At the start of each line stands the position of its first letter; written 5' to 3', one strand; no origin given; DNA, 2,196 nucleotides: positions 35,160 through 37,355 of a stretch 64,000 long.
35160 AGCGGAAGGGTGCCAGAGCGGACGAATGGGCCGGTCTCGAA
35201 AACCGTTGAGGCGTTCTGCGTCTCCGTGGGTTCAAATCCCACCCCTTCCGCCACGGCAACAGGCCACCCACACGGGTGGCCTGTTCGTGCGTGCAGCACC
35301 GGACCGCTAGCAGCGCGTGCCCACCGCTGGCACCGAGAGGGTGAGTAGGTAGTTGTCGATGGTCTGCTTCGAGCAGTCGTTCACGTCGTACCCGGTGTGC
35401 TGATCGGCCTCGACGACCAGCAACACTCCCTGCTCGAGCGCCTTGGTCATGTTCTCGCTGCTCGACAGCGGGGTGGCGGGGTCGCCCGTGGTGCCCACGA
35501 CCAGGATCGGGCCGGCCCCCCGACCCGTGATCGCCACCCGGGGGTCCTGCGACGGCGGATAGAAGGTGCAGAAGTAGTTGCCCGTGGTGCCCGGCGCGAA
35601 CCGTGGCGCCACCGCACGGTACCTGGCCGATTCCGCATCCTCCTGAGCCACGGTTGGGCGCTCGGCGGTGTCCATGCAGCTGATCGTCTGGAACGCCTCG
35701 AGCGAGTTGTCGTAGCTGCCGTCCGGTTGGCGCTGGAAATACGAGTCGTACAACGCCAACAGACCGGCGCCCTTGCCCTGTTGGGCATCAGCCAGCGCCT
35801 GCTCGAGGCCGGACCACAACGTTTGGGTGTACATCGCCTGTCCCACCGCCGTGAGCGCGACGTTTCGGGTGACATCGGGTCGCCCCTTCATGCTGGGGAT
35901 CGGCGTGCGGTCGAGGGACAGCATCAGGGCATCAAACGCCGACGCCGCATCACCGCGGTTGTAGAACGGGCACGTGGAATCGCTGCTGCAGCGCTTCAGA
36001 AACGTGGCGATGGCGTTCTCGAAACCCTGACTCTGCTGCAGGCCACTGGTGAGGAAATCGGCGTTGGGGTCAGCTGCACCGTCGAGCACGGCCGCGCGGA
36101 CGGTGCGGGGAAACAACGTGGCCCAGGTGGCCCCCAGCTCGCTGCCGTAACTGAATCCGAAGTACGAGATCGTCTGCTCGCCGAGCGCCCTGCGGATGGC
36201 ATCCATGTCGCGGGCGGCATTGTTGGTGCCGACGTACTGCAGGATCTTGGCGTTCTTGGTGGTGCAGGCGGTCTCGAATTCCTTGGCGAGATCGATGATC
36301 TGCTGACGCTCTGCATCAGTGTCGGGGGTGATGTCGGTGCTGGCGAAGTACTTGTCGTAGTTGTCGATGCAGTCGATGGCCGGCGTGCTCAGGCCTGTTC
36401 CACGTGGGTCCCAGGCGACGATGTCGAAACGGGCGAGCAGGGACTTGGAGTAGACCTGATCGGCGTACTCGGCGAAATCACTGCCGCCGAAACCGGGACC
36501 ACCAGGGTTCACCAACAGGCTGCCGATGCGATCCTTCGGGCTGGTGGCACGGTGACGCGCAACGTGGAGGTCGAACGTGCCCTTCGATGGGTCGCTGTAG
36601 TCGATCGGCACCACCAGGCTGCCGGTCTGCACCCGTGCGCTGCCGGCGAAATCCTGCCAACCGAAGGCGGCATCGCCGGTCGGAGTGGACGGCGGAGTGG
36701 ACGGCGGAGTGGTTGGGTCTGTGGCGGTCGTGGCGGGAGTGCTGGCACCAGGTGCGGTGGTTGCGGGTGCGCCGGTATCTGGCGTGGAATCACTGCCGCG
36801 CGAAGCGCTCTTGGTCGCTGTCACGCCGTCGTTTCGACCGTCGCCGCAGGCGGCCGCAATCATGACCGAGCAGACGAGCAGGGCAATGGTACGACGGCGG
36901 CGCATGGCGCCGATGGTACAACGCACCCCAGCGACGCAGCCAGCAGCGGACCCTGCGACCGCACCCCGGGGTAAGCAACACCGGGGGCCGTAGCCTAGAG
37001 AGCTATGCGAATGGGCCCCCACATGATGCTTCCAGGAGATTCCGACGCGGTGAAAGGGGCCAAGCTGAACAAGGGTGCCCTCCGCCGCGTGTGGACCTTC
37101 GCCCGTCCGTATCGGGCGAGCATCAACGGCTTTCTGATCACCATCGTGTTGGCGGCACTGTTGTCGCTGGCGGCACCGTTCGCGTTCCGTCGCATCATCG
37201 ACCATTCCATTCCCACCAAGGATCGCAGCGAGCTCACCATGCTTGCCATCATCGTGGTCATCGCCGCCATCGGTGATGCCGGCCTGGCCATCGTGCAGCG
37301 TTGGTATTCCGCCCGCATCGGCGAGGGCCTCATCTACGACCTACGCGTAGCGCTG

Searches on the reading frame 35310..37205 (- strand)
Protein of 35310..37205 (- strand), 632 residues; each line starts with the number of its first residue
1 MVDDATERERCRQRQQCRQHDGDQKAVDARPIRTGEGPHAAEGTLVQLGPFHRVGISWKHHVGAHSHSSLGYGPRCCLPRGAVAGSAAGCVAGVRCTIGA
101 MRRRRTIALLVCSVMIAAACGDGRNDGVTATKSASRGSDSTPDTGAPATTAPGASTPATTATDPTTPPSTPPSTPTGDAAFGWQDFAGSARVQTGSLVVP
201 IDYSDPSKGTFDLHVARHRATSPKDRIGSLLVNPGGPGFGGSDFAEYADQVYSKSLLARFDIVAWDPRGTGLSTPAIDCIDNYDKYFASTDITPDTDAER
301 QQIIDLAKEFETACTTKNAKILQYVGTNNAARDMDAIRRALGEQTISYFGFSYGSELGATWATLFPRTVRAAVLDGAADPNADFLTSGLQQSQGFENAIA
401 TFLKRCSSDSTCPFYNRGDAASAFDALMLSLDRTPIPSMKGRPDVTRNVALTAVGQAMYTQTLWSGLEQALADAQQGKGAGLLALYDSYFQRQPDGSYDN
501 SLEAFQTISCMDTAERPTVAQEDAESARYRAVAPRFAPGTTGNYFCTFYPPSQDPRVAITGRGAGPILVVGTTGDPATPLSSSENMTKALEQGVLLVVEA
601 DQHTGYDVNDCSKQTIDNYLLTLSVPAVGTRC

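Call 61: search_protein_families(library=pfam, proteins=[window:35310-37205:-], max_evalue=0.001)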
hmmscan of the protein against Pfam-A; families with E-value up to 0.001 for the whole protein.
window:35310-37205:- (632 aa): 2 families
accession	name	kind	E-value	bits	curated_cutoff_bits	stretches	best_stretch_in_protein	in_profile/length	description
PF00561.26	Abhydrolase_1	-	3.5e-21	76.4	25.8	1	230-606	3-241/245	alpha/beta hydrolase fold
PF08386.16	Abhydrolase_4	-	2.7e-18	66.4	21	1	545-632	14-103/103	TAP-like protein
